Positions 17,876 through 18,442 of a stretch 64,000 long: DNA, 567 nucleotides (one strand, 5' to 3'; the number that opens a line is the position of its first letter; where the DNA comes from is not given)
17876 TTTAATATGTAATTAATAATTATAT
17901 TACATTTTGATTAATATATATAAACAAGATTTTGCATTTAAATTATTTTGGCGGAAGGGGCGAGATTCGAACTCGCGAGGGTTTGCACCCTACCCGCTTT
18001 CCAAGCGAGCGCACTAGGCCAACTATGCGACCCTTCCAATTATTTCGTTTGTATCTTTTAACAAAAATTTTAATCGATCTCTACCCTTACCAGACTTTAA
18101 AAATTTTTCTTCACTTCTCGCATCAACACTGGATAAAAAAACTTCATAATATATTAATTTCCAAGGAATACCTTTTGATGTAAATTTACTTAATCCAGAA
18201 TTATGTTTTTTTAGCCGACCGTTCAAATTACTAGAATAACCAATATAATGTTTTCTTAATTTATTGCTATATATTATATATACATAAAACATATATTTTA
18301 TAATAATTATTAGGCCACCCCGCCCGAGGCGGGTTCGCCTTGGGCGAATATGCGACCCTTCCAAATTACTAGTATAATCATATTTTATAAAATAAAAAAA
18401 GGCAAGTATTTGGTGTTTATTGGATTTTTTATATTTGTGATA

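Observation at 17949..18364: GIY-YIG nuclease gene overlapping tRNA-Ser, flanked by a duplicated tRNA 5' fragment with GC hairpins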

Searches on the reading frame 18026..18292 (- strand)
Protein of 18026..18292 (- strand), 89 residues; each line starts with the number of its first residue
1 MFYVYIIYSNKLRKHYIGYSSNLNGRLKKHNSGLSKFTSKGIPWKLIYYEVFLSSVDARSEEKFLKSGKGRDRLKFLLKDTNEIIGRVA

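Call 14: find_homologous_proteins(query=window:18026-18292:-)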
Query seq(89 aa) (89 aa): 629 proteins with E <= 0.001 among 641 candidates; the best 120 are listed.
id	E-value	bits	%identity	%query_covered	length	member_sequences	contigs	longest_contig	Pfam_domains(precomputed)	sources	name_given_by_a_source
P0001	2.9e-51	189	100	100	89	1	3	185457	PF01541.31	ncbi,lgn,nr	ncbi:MAG: GIY-YIG nuclease family protein [Patescibacteria group bacterium]|nr:GIY-YIG nuclease fami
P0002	4.5e-41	156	80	100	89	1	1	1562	PF01541.31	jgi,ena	-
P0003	1.0e-39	152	79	100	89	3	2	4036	PF01541.31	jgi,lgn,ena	-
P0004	2.8e-37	144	75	100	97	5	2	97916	PF01541.31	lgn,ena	-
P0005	4.3e-32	128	72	91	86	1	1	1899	PF01541.31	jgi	jgi:putative endonuclease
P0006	1.6e-30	123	72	91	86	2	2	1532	PF01541.31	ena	-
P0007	2.9e-30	122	66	96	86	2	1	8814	PF01541.31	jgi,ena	-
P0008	1.2e-29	120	64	100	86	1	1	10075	PF01541.31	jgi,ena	-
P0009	1.4e-29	120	72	91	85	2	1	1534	PF01541.31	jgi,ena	-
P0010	3.1e-29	119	67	93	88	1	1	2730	PF01541.31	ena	-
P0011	5.0e-29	118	67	100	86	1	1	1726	PF01541.31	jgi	jgi:putative endonuclease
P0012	6.0e-29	118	68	91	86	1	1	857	PF10544.16,PF01541.31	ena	-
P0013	7.1e-29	117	67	98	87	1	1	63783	PF01541.31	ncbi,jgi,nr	ncbi:GIY-YIG nuclease family protein [Patescibacteria group bacterium]|nr:GIY-YIG nuclease family pr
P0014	1.3e-28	117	70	91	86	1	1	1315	PF01541.31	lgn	-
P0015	2.0e-28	116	64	91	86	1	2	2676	PF01541.31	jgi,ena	-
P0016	2.2e-28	116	68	91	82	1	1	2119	PF01541.31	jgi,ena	-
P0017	2.3e-28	116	67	91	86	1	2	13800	PF01541.31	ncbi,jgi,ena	-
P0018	2.4e-28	116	68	90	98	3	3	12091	PF01541.31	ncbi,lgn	-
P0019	2.7e-28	116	68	91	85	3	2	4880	PF01541.31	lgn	-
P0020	3.7e-28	115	65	100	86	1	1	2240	PF10544.16,PF01541.31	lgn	-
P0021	3.8e-28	115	68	91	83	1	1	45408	PF01541.31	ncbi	-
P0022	4.2e-28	115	69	93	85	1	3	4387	PF10544.16,PF01541.31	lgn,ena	-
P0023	5.1e-28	115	60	100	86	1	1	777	PF01541.31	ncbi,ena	-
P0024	6.7e-28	114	65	97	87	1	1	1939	PF01541.31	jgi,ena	-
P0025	1.2e-27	114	65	100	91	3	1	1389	PF01541.31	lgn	-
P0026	2.3e-27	113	64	96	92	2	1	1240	PF01541.31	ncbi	-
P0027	3.8e-27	112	65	93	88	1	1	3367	PF01541.31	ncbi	-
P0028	1.1e-26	111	68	89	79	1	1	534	PF01541.31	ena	-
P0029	2.9e-26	109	68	88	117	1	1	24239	PF01541.31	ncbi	-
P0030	3.2e-26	109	63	98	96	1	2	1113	PF01541.31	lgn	-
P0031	4.2e-26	109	66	89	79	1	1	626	PF01541.31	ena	-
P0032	4.3e-26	109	64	93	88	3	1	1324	PF01541.31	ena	-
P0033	5.2e-26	108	64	96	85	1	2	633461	PF01541.31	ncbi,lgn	-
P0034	1.1e-25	107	64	90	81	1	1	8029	PF01541.31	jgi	jgi:putative endonuclease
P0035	1.3e-25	107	64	96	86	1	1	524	PF01541.31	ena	-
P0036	1.6e-25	107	60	98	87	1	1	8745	PF01541.31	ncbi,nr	ncbi:MAG: GIY-YIG nuclease family protein [Candidatus Magasanikbacteria bacterium]|nr:GIY-YIG nuclea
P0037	2.0e-25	106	64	87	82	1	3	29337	PF01541.31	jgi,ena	-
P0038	2.5e-25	106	63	91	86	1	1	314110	PF10544.16,PF01541.31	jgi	-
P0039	5.2e-25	105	60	96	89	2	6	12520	PF01541.31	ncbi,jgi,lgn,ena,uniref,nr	ncbi:MAG: GIY-YIG nuclease superfamily protein [Candidatus Magasanikbacteria bacterium CG11_big_fil_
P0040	5.9e-25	105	61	100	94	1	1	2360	PF01541.31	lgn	-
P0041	6.6e-25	105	68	88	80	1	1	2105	PF01541.31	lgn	-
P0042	7.1e-25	105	65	90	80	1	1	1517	PF01541.31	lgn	-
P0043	9.8e-25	104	65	88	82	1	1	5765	PF01541.31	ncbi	-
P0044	1.2e-24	104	60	91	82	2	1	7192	PF01541.31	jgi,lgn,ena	-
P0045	1.6e-24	104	61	90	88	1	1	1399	PF01541.31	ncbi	-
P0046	2.0e-24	103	63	88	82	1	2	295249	PF01541.31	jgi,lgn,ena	-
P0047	2.2e-24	103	61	89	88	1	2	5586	PF01541.31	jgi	jgi:putative endonuclease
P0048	3.0e-24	103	59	96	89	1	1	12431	PF01541.31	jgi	jgi:putative endonuclease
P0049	4.6e-24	102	61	89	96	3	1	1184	PF01541.31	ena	-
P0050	5.0e-24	102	61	96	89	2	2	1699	PF01541.31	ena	-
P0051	6.6e-24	102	57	98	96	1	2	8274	PF01541.31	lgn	-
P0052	7.3e-24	101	61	89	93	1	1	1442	PF01541.31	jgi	jgi:putative endonuclease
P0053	7.9e-24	101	60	91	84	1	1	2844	PF01541.31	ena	-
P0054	1.5e-23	100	64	91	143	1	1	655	PF01541.31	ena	-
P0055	1.7e-23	100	61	89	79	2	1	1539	PF10544.16,PF01541.31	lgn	-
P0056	2.1e-23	100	63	90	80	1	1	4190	PF01541.31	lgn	-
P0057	2.8e-23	100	57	91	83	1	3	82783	PF01541.31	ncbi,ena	-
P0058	2.9e-23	100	62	91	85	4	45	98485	PF01541.31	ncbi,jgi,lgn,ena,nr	ncbi:endonuclease [bacterium CG_4_10_14_0_2_um_filter_33_32]|nr:MAG: endonuclease [bacterium CG10_bi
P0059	6.1e-23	99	60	90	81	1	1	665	PF01541.31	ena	-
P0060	9.7e-23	98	59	91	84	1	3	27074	PF01541.31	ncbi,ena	-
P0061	1.2e-22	98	60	90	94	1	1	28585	PF01541.31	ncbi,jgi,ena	ncbi:MAG: GIY-YIG nuclease family protein [Candidatus Paceibacterota bacterium]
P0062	1.3e-22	97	59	90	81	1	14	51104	PF01541.31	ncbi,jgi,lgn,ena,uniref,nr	ncbi:hypothetical protein A2W39_00155 [Candidatus Azambacteria bacterium RIFCSPHIGHO2_01_46_10]|unir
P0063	2.0e-22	97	63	91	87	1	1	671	PF01541.31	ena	-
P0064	2.0e-22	97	61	89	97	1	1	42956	PF01541.31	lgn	-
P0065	2.0e-22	97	62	88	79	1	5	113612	PF01541.31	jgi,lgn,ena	-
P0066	2.5e-22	97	60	84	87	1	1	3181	PF01541.31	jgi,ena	-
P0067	2.7e-22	96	51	93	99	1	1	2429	PF01541.31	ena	-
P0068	4.3e-22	96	60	88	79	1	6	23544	PF01541.31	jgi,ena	-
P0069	6.4e-22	95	58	88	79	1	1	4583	PF01541.31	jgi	jgi:putative endonuclease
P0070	6.4e-22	95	58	91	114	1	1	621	PF01541.31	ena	-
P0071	6.6e-22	95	61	92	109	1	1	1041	PF01541.31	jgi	-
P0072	7.0e-22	95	57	91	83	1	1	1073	PF01541.31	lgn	-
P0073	7.4e-22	95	62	89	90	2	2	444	PF01541.31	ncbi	-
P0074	1.4e-21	94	59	93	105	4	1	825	PF01541.31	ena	-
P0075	1.6e-21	94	69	72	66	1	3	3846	PF01541.31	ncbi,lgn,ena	-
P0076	1.7e-21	94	58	90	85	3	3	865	PF01541.31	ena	-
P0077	2.2e-21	94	59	88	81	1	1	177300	PF01541.31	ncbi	ncbi:MAG: GIY-YIG nuclease family protein [Patescibacteria group bacterium]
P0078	2.8e-21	93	58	93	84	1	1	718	PF01541.31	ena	-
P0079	3.0e-21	93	53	91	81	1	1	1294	PF01541.31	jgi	-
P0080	3.2e-21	93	58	91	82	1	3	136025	PF01541.31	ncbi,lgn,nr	ncbi:MAG: GIY-YIG nuclease family protein [Parcubacteria group bacterium]|nr:GIY-YIG nuclease family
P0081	3.3e-21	93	58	90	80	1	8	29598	PF01541.31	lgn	-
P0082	3.4e-21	93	58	90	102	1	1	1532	PF01541.31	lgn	-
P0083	3.5e-21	93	58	94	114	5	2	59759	PF01541.31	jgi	jgi:putative endonuclease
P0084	4.1e-21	93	60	90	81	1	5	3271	PF01541.31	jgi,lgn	jgi:putative endonuclease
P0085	5.6e-21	92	57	91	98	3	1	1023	PF01541.31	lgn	-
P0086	6.0e-21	92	55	93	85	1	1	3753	PF01541.31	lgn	-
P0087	6.0e-21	92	59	89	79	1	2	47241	PF01541.31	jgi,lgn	jgi:putative endonuclease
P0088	6.5e-21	92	58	91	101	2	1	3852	PF01541.31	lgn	-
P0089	6.5e-21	92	57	93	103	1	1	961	PF01541.31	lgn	-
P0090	8.1e-21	92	59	90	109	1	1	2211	PF01541.31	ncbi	-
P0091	9.6e-21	92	55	90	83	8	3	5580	PF01541.31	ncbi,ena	-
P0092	1.3e-20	91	58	90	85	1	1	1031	PF01541.31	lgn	-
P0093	1.4e-20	91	58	93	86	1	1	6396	PF01541.31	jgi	jgi:putative endonuclease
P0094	1.5e-20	91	60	88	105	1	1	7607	PF01541.31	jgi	-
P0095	1.8e-20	91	60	90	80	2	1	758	PF01541.31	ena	-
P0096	1.8e-20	91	56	90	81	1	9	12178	PF01541.31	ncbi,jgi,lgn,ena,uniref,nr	ncbi:MAG: hypothetical protein A2826_00705 [Candidatus Doudnabacteria bacterium RIFCSPHIGHO2_01_FULL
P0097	2.0e-20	91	53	99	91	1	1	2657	PF01541.31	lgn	-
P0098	2.1e-20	90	59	88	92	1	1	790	PF01541.31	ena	-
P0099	2.3e-20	90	56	90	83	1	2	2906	PF01541.31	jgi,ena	-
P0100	2.4e-20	90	59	88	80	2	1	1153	PF01541.31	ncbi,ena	ncbi:MAG: GIY-YIG nuclease family protein [Patescibacteria group bacterium]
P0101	2.4e-20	90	58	88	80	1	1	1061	PF01541.31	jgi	-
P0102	2.4e-20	90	62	88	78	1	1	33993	PF01541.31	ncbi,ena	ncbi:MAG: GIY-YIG nuclease family protein [Patescibacteria group bacterium]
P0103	2.5e-20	90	58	90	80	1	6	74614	PF01541.31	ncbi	-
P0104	2.6e-20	90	59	90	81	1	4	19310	PF01541.31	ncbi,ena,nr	ncbi:GIY-YIG nuclease superfamily protein [bacterium BMS3Abin15]|nr:GIY-YIG nuclease superfamily pro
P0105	3.4e-20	90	58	93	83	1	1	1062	PF10544.16,PF01541.31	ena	-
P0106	3.9e-20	90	56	91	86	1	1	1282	PF01541.31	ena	-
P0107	4.4e-20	89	56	91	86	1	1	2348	PF01541.31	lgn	-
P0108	4.5e-20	89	56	91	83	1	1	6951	PF01541.31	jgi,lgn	-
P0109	5.3e-20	89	66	72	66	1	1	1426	PF01541.31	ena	-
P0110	5.4e-20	89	56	91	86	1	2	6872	PF01541.31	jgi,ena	-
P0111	5.6e-20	89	54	93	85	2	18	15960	PF01541.31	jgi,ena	-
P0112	5.7e-20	89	56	90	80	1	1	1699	PF01541.31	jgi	jgi:putative endonuclease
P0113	6.0e-20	89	58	89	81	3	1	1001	PF01541.31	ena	-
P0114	8.7e-20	88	60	90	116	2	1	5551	PF01541.31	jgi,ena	-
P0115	9.3e-20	88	56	91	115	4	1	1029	PF01541.31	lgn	-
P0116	9.7e-20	88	52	92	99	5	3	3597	PF01541.31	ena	-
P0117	1.1e-19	88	59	88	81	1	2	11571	PF01541.31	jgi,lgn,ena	-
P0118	1.1e-19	88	55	89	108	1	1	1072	PF01541.31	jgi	-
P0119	1.1e-19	88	63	79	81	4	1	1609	PF01541.31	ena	-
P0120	1.1e-19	88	57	93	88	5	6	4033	PF01541.31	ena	-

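Call 15: find_related_loci(query=window:18026-18292:-, collection=genome_contigs, flank=3000)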
Query seq(89 aa) (89 aa) in genome_contigs; peptide patterns used: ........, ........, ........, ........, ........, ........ (x = any residue, [..] = any of these).
457 stretches matched a pattern; 348 encode a relative of the query (tblastn E <= 1e-3); the best 80 are kept; 80 distinct loci.
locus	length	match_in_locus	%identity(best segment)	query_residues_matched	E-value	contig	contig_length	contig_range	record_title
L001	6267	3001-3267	75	1-89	5e-42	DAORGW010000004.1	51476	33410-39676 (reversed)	MAG TPA_asm: bacterium isolate AMR_MDS_1220 NODE_292_length_51476_cov_10.624725, whole genome shotgun sequence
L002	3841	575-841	74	1-89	1e-41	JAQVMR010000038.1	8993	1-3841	MAG: Patescibacteria group bacterium isolate STF1_138 NODE_25904_length_8993_cov_3.257275_Sandtown_F1, whole genome shot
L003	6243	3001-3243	68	1-81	9e-35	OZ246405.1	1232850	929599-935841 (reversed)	MAG: uncultured Gammaproteobacteria bacterium isolate ERP019367_co1_70 genome assembly, chromosome: 1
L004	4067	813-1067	68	1-85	7e-34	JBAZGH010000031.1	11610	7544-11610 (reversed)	MAG: Patescibacteria group bacterium isolate SO_2017_LW3_40 NODE_16924_length_11610_cov_1.291649_LW162_2017, whole genom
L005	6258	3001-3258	65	1-89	3e-33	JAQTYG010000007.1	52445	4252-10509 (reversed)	MAG: Patescibacteria group bacterium isolate STC_31 NODE_1283_length_52445_cov_19.238732_Sandtown_C, whole genome shotgu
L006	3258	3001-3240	68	1-80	3e-33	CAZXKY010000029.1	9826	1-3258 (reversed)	MAG TPA_asm: uncultured Bdellovibrionales bacterium isolate SRP192927_co2_902 genome assembly, contig: NODE_13573_length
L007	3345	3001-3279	60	1-89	3e-33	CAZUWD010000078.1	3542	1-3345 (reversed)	MAG TPA_asm: uncultured Bdellovibrionales bacterium isolate SRP257756_co1_220 genome assembly, contig: NODE_25865_length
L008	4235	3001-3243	67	1-81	7e-32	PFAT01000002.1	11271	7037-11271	MAG: Candidatus Falkowbacteria bacterium CG10_big_fil_rev_8_21_14_0_10_44_15 CG10_8_21_14_0.10_scaffold_6152_c, whole ge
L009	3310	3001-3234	59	1-78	1e-28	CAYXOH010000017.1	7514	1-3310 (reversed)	MAG TPA_asm: uncultured Candidatus Saccharibacteria bacterium isolate binchicken_co34_540 genome assembly, contig: NODE_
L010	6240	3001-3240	60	1-80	2e-28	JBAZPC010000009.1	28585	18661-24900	MAG: Candidatus Paceibacterota bacterium isolate SO_2017_SWC_20 scaffold_1407_c1_LP-4_2017, whole genome shotgun sequenc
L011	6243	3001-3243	59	1-81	8e-28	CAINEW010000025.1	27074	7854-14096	uncultured bacterium isolate LaPlata_bin-0818 genome assembly, contig: bin-0818:25/29, whole genome shotgun sequence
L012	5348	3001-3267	53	1-89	2e-27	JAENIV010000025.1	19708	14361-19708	MAG: Candidatus Berkelbacteria bacterium isolate CoA_1_bin.50 scaffold_4370, whole genome shotgun sequence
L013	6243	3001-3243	58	1-81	5e-26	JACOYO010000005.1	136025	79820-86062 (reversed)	MAG: Parcubacteria group bacterium isolate NC_groundwater_181_Ag_S-0.1um_44_14 S4_GD2017_2_S1_scaffold_147, whole genome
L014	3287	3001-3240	58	1-80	2e-25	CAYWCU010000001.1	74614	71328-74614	MAG TPA_asm: uncultured Candidatus Saccharibacteria bacterium isolate binchicken_co132_51 genome assembly, contig: NODE_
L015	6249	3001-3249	58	1-83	2e-25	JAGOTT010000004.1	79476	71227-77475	MAG: Candidatus Moraniibacteriota bacterium isolate Gw_Eff_bin_440 Gw_Eff_402_length_79476_cov_5.595483, whole genome sh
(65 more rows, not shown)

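Call 37: search_protein_families(library=ncbifam, proteins=[window:18026-18292:-], max_evalue=0.01)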
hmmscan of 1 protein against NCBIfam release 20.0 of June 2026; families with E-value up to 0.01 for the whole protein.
seq(89 aa): 1 family
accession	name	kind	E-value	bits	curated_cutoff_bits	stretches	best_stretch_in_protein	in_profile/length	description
TIGR01453.1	grpIintron_endo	subfamily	0.0008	19.5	56.05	1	4-36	4-36/215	group I intron endonuclease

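Call 38: search_solved_structures(query=window:18026-18292:-, max_evalue=1, show_alignments=2)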
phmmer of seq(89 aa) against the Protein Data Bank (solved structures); distinct sequences matched with E-value up to 1: 2.
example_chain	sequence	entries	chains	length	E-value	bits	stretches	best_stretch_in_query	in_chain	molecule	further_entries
1zg2_A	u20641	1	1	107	0.0015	22.2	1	3-66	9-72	Hypothetical UPF0213 protein BH0048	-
1ywl_A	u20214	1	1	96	0.23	15.2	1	4-67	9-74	Hypothetical UPF0213 protein EF2693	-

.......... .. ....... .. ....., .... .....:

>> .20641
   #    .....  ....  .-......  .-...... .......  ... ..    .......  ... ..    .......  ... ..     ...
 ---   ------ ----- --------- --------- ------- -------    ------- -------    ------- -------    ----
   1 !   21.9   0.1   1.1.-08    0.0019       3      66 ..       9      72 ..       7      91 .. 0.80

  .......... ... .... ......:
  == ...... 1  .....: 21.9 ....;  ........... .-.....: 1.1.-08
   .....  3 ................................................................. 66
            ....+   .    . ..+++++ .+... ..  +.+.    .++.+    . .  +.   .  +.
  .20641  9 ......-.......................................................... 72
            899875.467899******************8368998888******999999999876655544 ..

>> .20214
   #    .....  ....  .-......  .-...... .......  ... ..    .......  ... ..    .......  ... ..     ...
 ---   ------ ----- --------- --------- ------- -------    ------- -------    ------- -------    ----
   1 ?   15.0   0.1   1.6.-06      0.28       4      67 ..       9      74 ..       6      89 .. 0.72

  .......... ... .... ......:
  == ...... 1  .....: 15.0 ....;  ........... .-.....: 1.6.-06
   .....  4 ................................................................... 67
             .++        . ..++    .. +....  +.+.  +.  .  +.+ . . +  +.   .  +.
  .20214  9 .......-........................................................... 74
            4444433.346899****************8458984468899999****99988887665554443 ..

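Call 53: search_dna_similar(query=window:18026-18292:-, collection=plasmids, mode=protein, max_evalue=0.001, max_rows=30, rows=spread)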
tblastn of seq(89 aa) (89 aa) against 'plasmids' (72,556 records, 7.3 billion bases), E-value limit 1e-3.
No match.

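Call 56: find_encoding_contigs(protein=P0004, flank=4000, max_places=4)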
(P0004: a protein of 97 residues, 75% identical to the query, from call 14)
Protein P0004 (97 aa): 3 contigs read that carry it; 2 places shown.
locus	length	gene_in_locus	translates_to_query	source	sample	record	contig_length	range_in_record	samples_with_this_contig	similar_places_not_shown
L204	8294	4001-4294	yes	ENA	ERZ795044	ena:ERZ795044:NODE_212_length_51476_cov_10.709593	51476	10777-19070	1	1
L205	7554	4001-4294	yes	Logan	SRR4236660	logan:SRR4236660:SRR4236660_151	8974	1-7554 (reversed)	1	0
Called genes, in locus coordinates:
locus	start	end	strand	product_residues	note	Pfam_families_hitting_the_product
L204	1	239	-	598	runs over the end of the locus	PF13522:GATase_6, PF13537:GATase_7, PF01380:SIS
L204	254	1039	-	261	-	PF00990:GGDEF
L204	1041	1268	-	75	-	-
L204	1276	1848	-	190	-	-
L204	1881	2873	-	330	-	PF14907:NTP_transf_5 (weak), PF10706:Aminoglyc_resit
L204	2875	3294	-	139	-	PF00293:NUDIX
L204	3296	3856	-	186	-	PF01966:HD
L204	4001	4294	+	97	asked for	PF01541:GIY-YIG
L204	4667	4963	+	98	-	-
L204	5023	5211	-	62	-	-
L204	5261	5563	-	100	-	-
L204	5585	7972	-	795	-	PF01326:PPDK_N, PF00391:PEP-utilizers, PF02896:PEP-utilizers_C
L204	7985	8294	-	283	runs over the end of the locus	-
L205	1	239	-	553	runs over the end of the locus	?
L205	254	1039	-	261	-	PF00990:GGDEF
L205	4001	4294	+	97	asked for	PF01541:GIY-YIG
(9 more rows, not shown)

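Call 58: find_encoding_contigs(protein=P0001, flank=3000, max_places=10)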
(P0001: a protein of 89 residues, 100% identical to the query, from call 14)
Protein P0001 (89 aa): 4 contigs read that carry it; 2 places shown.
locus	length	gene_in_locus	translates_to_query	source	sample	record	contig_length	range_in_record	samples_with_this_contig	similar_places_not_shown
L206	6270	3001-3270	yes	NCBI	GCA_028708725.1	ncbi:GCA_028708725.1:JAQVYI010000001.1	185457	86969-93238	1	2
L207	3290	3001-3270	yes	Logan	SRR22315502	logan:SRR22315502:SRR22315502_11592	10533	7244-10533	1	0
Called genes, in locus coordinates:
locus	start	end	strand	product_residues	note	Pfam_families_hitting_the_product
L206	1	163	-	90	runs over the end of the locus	-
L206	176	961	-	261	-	PF00990:GGDEF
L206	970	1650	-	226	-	-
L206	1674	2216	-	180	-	PF28549:NDPSase_N (weak), PF00293:NUDIX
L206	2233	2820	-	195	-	-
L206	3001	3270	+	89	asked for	PF01541:GIY-YIG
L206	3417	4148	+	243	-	PF03141:Methyltransf_29, PF13489:Methyltransf_23, PF01209:Ubie_methyltran, PF13847:Methyltransf_31, PF08241:Methyltransf_11, PF08242:Methyltransf_12, PF13649:Methyltransf_25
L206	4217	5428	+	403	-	PF07690:MFS_1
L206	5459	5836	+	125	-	PF02629:CoA_binding, PF13380:CoA_binding_2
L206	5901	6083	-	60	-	-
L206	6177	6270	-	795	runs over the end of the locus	PF01326:PPDK_N, PF00391:PEP-utilizers, PF02896:PEP-utilizers_C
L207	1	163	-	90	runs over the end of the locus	-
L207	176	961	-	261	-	PF00990:GGDEF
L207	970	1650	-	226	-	-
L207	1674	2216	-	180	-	PF28549:NDPSase_N (weak), PF00293:NUDIX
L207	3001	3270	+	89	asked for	PF01541:GIY-YIG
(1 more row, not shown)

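Call 61: find_related_loci(query=window:18026-18292:-, collection=viral_contigs, flank=2000)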
Query seq(89 aa) (89 aa) in viral_contigs; peptide patterns used: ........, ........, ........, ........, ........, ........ (x = any residue, [..] = any of these).
246 stretches matched a pattern, but none encodes a relative of the query by tblastn (E <= 1e-3).
